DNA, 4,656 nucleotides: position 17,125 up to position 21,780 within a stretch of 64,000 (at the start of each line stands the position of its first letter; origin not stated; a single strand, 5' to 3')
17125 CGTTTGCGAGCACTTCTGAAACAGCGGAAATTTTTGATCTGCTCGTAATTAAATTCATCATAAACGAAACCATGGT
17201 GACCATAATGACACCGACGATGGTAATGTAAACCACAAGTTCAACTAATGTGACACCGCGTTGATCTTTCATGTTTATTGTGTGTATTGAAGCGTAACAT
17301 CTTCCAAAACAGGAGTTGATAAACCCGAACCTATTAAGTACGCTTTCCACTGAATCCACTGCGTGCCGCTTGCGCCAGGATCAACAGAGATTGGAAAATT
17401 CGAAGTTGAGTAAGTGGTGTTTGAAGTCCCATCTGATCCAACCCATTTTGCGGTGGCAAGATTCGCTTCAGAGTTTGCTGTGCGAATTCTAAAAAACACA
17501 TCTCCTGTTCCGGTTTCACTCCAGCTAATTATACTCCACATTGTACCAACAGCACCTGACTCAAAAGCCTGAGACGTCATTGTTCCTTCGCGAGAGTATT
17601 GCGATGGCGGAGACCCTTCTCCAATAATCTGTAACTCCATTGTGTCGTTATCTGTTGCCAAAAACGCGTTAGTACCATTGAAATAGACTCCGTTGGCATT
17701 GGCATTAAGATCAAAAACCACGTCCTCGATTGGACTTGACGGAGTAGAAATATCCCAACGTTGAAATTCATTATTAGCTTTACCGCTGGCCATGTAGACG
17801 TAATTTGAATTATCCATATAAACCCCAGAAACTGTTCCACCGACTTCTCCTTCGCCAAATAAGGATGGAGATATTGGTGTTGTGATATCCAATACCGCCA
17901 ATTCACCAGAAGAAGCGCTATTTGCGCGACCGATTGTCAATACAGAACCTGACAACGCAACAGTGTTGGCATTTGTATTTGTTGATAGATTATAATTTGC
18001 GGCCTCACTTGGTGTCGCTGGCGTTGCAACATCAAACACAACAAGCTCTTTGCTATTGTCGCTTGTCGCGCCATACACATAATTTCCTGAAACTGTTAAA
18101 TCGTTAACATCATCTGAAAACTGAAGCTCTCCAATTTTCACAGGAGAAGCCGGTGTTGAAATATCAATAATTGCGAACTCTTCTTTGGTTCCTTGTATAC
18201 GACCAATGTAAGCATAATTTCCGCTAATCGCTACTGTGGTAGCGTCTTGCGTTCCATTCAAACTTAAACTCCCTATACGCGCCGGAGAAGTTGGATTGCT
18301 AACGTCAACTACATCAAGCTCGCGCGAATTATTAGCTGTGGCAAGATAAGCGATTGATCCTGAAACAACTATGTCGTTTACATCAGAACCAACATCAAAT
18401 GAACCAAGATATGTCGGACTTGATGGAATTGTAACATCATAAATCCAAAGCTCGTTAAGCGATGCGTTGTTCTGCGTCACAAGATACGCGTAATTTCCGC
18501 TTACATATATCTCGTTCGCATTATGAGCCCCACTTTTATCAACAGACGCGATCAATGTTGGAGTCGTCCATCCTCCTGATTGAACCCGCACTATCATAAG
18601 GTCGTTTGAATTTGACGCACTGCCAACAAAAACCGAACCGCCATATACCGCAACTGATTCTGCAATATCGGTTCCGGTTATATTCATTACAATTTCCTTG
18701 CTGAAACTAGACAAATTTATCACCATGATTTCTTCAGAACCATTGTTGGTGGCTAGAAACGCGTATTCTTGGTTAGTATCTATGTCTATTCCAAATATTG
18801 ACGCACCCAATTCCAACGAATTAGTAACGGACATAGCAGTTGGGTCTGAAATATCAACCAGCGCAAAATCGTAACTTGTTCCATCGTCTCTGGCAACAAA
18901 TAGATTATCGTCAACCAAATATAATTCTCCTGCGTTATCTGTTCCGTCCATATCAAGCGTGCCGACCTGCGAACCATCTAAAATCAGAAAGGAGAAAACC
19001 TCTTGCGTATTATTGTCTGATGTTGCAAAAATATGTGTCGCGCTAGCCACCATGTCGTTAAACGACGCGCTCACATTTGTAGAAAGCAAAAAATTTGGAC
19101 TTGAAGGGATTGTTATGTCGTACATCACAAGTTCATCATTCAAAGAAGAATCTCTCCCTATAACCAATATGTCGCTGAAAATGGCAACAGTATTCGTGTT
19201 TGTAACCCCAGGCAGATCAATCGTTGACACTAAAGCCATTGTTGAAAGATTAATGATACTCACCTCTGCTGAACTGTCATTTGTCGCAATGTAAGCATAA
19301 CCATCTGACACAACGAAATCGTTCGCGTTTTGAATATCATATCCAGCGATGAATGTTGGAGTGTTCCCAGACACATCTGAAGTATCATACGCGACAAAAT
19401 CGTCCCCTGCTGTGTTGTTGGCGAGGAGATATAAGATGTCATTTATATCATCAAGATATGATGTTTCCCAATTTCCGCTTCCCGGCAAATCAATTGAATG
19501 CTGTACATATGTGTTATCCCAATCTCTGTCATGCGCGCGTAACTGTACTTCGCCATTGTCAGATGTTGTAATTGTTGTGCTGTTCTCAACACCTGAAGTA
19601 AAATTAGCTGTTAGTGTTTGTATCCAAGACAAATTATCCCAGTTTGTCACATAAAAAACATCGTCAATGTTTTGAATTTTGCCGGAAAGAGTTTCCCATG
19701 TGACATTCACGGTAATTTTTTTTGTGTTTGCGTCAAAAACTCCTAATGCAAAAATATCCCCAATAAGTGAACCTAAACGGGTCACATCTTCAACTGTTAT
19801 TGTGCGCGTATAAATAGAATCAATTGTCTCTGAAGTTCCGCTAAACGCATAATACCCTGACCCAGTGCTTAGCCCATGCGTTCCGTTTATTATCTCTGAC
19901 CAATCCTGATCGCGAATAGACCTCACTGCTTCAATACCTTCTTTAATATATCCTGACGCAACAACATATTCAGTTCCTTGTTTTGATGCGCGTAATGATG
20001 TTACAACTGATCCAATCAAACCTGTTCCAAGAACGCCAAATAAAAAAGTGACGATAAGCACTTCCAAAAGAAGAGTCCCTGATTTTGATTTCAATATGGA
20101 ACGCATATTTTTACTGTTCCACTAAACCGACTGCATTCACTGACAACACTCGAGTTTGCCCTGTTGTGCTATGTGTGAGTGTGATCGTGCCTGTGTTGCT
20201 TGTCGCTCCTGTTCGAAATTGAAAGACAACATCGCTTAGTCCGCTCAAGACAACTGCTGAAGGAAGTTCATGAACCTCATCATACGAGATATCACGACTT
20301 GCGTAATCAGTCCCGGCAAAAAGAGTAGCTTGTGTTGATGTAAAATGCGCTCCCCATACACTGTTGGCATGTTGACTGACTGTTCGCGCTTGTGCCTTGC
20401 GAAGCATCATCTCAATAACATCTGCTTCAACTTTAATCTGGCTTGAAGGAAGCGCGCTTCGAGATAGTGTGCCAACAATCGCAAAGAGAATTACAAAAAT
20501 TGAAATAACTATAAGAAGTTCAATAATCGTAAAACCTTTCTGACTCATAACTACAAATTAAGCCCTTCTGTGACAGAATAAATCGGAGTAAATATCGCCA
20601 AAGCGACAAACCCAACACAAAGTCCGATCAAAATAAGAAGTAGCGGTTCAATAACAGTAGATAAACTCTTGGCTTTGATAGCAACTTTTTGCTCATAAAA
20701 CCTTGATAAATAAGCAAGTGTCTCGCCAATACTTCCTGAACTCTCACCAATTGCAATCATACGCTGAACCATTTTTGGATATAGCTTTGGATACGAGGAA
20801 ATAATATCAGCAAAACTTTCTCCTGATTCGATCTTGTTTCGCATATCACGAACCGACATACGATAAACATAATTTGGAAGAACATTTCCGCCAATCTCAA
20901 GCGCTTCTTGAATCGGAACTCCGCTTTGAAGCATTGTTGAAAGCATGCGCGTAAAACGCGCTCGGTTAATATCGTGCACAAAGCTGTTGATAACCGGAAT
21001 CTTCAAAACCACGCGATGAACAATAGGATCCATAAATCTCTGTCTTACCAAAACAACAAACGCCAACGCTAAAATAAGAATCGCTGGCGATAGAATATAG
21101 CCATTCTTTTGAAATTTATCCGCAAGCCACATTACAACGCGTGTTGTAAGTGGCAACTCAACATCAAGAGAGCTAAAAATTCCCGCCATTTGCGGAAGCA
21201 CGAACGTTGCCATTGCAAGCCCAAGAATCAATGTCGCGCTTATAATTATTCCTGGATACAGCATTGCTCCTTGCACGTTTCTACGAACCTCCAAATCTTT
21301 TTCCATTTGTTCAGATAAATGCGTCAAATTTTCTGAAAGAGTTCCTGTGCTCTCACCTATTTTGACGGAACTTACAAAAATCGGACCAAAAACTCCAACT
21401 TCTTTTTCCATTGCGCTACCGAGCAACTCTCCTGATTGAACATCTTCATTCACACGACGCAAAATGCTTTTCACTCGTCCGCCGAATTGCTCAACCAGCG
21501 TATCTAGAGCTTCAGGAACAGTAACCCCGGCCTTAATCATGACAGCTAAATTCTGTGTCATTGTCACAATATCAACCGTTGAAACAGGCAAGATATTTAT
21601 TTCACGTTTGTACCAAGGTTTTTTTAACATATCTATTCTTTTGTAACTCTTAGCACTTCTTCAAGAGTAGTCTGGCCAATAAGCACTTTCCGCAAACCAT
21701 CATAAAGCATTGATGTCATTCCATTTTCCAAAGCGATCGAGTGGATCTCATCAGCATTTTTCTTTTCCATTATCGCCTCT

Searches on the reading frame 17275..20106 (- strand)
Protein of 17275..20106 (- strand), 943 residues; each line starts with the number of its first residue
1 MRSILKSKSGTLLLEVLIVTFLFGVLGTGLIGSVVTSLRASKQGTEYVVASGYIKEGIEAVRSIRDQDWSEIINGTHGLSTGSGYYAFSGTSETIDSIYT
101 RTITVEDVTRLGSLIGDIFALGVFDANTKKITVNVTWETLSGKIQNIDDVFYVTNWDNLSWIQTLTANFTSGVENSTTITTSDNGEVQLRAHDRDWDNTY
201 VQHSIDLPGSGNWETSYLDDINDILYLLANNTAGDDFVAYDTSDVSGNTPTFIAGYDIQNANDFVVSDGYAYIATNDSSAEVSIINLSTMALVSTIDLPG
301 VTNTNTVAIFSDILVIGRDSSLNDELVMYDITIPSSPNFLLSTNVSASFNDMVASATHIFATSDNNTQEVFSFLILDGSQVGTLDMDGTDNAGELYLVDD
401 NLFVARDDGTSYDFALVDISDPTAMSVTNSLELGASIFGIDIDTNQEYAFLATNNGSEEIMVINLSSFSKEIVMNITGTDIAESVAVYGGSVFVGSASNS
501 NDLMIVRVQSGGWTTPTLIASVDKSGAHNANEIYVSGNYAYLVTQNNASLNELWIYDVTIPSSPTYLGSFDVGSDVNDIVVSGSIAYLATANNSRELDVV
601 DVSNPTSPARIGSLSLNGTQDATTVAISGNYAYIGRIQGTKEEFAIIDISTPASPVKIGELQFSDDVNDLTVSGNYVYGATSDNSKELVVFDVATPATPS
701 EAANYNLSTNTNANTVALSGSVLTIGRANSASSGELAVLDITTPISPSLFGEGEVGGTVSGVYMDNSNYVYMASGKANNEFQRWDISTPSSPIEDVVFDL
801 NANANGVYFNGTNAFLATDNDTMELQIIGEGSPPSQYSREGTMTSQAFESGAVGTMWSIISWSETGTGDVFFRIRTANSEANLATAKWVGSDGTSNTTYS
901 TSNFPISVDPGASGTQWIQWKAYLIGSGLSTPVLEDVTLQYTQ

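Call 6: search_protein_families(library=pfam, proteins=[window:17275-20106:-], max_evalue=0.01)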
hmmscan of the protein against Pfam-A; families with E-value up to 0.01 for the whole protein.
window:17275-20106:- (943 aa): 3 families
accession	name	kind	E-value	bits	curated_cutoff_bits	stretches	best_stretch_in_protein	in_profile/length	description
PF08309.17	LVIVD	-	2.1e-35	120.2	20.2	4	621-659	3-38/42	LVIVD repeat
PF24681.1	Kelch_KLHDC2_KLHL20_DRC7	-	0.00051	19.9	50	1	477-558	108-186/221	KLHDC2/KLHL20/DRC7 Kelch-repeats domain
PF24848.1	DUF7723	-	0.0036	17.8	27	0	797-828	29-60/71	Family of unknown function (DUF7723)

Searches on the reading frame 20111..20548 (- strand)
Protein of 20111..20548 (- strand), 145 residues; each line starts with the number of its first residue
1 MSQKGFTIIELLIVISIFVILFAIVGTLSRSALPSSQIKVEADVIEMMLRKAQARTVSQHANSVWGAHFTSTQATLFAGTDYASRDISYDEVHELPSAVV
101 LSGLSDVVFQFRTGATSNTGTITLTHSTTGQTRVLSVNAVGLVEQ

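Call 6: search_protein_families(library=pfam, proteins=[window:20111-20548:-], max_evalue=0.01)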
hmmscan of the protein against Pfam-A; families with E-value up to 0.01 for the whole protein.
window:20111-20548:- (145 aa): 1 family
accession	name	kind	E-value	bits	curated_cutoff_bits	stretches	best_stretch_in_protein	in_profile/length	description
PF07963.17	N_methyl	-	1.8e-06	27.7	21.2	1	2-25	3-26/27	Prokaryotic N-terminal methylation motif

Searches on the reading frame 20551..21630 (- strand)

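Call 6: search_protein_families(library=pfam, proteins=[window:20551-21630:-], max_evalue=0.01)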
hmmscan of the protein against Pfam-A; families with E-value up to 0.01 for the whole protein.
window:20551-21630:- (359 aa): 2 families
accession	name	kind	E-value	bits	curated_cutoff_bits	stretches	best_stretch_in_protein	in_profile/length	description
PF00482.28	T2SSF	-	2e-55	186.5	25.2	2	226-349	1-125/125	Type II secretion system (T2SS), protein F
PF04255.20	DUF433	-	0.0023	18.2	23.6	1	257-292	18-53/56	Protein of unknown function (DUF433)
